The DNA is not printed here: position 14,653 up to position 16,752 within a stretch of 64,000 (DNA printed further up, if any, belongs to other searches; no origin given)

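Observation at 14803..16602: pheS carries an N-terminal AlaX/ThrRS-type tRNA_SAD domain with a degenerate metal site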

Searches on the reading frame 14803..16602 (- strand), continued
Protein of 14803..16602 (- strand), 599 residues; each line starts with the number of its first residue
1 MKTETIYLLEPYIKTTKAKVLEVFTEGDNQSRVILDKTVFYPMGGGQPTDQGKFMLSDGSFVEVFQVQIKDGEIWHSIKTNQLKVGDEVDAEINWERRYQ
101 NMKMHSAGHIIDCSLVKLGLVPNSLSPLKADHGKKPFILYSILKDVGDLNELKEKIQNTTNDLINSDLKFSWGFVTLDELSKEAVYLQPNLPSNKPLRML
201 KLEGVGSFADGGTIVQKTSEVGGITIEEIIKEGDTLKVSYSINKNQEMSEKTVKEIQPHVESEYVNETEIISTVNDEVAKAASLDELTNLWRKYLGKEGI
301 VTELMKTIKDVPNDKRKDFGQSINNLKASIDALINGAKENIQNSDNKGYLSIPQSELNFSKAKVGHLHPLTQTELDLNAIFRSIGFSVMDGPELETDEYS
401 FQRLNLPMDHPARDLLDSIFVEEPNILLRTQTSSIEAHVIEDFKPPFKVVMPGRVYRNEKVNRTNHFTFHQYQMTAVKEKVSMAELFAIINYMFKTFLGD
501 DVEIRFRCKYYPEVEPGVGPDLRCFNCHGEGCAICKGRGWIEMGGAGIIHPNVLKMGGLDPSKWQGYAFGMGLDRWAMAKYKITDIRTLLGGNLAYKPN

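Call 16: find_encoding_contigs(protein=P0143, flank=8000, max_places=3)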
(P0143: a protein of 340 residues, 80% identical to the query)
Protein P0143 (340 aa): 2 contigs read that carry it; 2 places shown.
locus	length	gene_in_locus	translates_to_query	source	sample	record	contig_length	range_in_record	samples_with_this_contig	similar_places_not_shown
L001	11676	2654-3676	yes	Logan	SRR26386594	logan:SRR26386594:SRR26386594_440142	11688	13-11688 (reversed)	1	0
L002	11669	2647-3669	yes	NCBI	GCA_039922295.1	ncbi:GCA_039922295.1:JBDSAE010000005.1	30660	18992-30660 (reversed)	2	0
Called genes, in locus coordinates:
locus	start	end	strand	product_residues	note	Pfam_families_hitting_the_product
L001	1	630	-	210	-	?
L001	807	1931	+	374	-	PF01702:TGT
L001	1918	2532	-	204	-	-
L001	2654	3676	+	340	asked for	PF02912:Phe_tRNA-synt_N, PF01409:tRNA-synt_2d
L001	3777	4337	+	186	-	PF08207:EFP_N, PF01132:EFP, PF09285:Elong-fact-P_C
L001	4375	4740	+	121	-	PF05635:23S_rRNA_IVP, PF22296:bAvd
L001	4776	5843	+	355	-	PF00152:tRNA-synt_2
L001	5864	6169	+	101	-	-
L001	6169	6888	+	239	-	PF01209:Ubie_methyltran (weak), PF00398:RrnaAD (weak), PF03848:TehB (weak), PF13489:Methyltransf_23, PF13847:Methyltransf_31, PF08241:Methyltransf_11, PF08242:Methyltransf_12, PF13649:Methyltransf_25, +1 more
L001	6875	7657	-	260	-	PF06966:DUF1295, PF02544:Steroid_dh, PF04191:PEMT (weak)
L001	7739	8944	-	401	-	PF00704:Glyco_hydro_18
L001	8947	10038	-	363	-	PF02646:RmuC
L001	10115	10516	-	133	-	-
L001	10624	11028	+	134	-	-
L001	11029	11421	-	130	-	-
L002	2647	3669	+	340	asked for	PF02912:Phe_tRNA-synt_N, PF01409:tRNA-synt_2d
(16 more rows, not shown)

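Call 17: find_encoding_contigs(protein=P0133, flank=10000, max_places=2)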
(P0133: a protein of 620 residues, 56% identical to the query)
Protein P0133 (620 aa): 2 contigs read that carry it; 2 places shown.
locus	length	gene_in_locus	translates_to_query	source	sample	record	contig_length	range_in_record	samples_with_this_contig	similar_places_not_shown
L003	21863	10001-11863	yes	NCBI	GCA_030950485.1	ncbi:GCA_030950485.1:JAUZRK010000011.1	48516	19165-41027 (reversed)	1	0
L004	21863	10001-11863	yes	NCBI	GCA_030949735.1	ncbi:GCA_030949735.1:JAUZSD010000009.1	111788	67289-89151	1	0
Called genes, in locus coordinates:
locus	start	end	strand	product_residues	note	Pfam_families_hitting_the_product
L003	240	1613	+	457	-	-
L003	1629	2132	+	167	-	-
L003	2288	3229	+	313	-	PF14132:DUF4299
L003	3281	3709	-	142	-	-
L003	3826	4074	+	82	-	PF12844:HTH_19, PF01381:HTH_3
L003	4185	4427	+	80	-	-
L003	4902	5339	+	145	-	-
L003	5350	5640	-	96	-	-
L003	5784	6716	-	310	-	PF01636:APH, PF02958:EcKL (faint)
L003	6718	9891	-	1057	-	PF00580:UvrD-helicase, PF13245:AAA_19, PF13087:AAA_12 (faint), PF13361:UvrD_C, PF13538:UvrD_C_2 (faint), PF12705:PDDEXK_1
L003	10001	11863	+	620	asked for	PF01411:tRNA-synt_2c (weak), PF02912:Phe_tRNA-synt_N, PF01409:tRNA-synt_2d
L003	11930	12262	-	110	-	PF00825:Ribonuclease_P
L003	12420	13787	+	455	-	PF00753:Lactamase_B, PF23023:Anti-Pycsar_Apyc1, PF12706:Lactamase_B_2 (weak), PF16661:Lactamase_B_6, PF10996:Beta-Casp, PF07521:RMMBL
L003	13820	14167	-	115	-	-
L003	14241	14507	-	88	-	-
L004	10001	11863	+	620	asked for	PF01411:tRNA-synt_2c (weak), PF02912:Phe_tRNA-synt_N, PF01409:tRNA-synt_2d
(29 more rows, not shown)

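Call 18: find_encoding_contigs(protein=P0126, flank=10000, max_places=2)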
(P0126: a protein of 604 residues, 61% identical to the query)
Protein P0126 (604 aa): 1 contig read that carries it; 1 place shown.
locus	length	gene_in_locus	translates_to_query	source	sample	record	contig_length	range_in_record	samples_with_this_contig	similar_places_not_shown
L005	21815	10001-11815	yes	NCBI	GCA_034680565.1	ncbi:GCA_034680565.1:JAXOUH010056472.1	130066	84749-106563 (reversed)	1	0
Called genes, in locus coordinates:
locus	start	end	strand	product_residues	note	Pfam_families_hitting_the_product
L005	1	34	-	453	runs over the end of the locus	PF02308:MgtC, PF13194:DUF4010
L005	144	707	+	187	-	-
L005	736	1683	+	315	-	PF01715:IPPT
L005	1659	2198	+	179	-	-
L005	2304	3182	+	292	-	-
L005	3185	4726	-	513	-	PF01336:tRNA_anti-codon, PF00152:tRNA-synt_2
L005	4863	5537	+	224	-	PF04377:ATE_C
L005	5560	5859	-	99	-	PF08984:DUF1858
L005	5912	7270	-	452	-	PF00675:Peptidase_M16, PF05193:Peptidase_M16_C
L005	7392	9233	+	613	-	PF00912:Transgly, PF00905:Transpeptidase (weak)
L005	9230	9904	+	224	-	PF01135:PCMT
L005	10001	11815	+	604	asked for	PF01411:tRNA-synt_2c, PF02912:Phe_tRNA-synt_N, PF01409:tRNA-synt_2d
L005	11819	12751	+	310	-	-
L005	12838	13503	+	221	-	-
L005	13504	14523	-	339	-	-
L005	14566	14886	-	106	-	PF00825:Ribonuclease_P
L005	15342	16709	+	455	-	PF00753:Lactamase_B, PF23023:Anti-Pycsar_Apyc1 (weak), PF12706:Lactamase_B_2 (weak), PF16661:Lactamase_B_6 (weak), PF10996:Beta-Casp, PF07521:RMMBL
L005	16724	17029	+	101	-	PF02686:GatC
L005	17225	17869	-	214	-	-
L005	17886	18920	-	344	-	PF01336:tRNA_anti-codon (weak), PF01966:HD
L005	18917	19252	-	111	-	-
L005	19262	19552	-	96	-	-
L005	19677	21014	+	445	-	PF01098:FTSW_RODA_SPOVE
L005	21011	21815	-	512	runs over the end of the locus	-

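Call 19: find_encoding_contigs(protein=P0176, flank=10000, max_places=2)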
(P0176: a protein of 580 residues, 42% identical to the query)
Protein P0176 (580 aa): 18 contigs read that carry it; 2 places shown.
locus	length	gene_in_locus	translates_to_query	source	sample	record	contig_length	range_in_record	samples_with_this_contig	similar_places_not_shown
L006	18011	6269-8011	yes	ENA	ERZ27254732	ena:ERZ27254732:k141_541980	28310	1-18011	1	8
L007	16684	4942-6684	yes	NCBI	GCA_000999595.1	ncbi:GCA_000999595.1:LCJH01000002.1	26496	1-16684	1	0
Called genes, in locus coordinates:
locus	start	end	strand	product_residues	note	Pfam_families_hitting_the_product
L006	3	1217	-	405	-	?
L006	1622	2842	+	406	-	PF02073:Peptidase_M29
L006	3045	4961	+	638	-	PF07973:tRNA_SAD, PF00587:tRNA-synt_2b, PF03129:HGTP_anticodon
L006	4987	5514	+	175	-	PF05198:IF3_N, PF00707:IF3_C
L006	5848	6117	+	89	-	PF00453:Ribosomal_L20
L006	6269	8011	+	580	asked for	PF01411:tRNA-synt_2c, PF02912:Phe_tRNA-synt_N (weak), PF01409:tRNA-synt_2d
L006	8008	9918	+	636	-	PF03483:B3_4, PF03484:B5, PF17759:tRNA_synthFbeta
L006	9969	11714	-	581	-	PF00664:ABC_membrane, PF00005:ABC_tran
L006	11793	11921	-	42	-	-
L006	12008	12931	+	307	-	PF01189:Methyltr_RsmB-F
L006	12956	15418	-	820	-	PF00912:Transgly, PF00905:Transpeptidase, PF17957:Big_7 (weak)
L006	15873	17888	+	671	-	PF17191:RecG_wedge, PF01336:tRNA_anti-codon (weak), PF00270:DEAD, PF04851:ResIII, PF00271:Helicase_C, PF22590:Cas3-like_C_2 (weak), PF19833:RecG_dom3_C (weak)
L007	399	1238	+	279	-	-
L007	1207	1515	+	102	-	-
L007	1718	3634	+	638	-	PF07973:tRNA_SAD, PF00587:tRNA-synt_2b, PF03129:HGTP_anticodon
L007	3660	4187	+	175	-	PF05198:IF3_N, PF00707:IF3_C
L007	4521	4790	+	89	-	PF00453:Ribosomal_L20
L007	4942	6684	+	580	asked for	PF01411:tRNA-synt_2c, PF02912:Phe_tRNA-synt_N (weak), PF01409:tRNA-synt_2d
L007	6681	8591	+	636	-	PF03483:B3_4, PF03484:B5, PF17759:tRNA_synthFbeta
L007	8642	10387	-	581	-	PF00664:ABC_membrane, PF00005:ABC_tran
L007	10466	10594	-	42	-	-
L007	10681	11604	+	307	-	PF01189:Methyltr_RsmB-F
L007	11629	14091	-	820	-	PF00912:Transgly, PF00905:Transpeptidase, PF17957:Big_7 (weak)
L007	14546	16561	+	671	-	PF17191:RecG_wedge, PF01336:tRNA_anti-codon (weak), PF00270:DEAD, PF04851:ResIII, PF00271:Helicase_C, PF22590:Cas3-like_C_2 (weak), PF19833:RecG_dom3_C (weak)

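Call 20: search_protein_families(library=pfam, proteins=[L007:6681-8591:+, L005:11819-12751:+, L005:12838-13503:+], max_evalue=0.1)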
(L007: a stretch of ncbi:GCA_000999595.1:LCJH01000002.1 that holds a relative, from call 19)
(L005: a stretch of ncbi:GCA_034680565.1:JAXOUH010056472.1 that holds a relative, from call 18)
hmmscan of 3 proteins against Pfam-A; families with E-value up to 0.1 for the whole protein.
L007:6681-8591:+ (636 aa): 4 families
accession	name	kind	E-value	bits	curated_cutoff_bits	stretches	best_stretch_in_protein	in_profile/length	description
PF03483.22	B3_4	-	1.9e-47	161.6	29.3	1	109-270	12-173/174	B3/4 domain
PF17759.6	tRNA_synthFbeta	-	1.4e-24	87.3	22.4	1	360-526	1-165/214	Phenylalanyl tRNA synthetase beta chain CLM domain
PF03484.21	B5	-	3.7e-18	65.9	28.6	1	291-357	1-67/67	tRNA synthetase B5 domain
PF03147.19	FDX-ACB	-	0.00066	20.5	31.1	1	558-629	1-82/94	Ferredoxin-fold anticodon binding domain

L005:11819-12751:+ (310 aa): 1 family
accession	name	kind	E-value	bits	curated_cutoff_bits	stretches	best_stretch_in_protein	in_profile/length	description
PF08014.17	MATCAP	-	0.0095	15.4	27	0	79-286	102-322/365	Microtubule-associated tyrosine carboxypeptidase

L005:12838-13503:+ (221 aa): 0 families
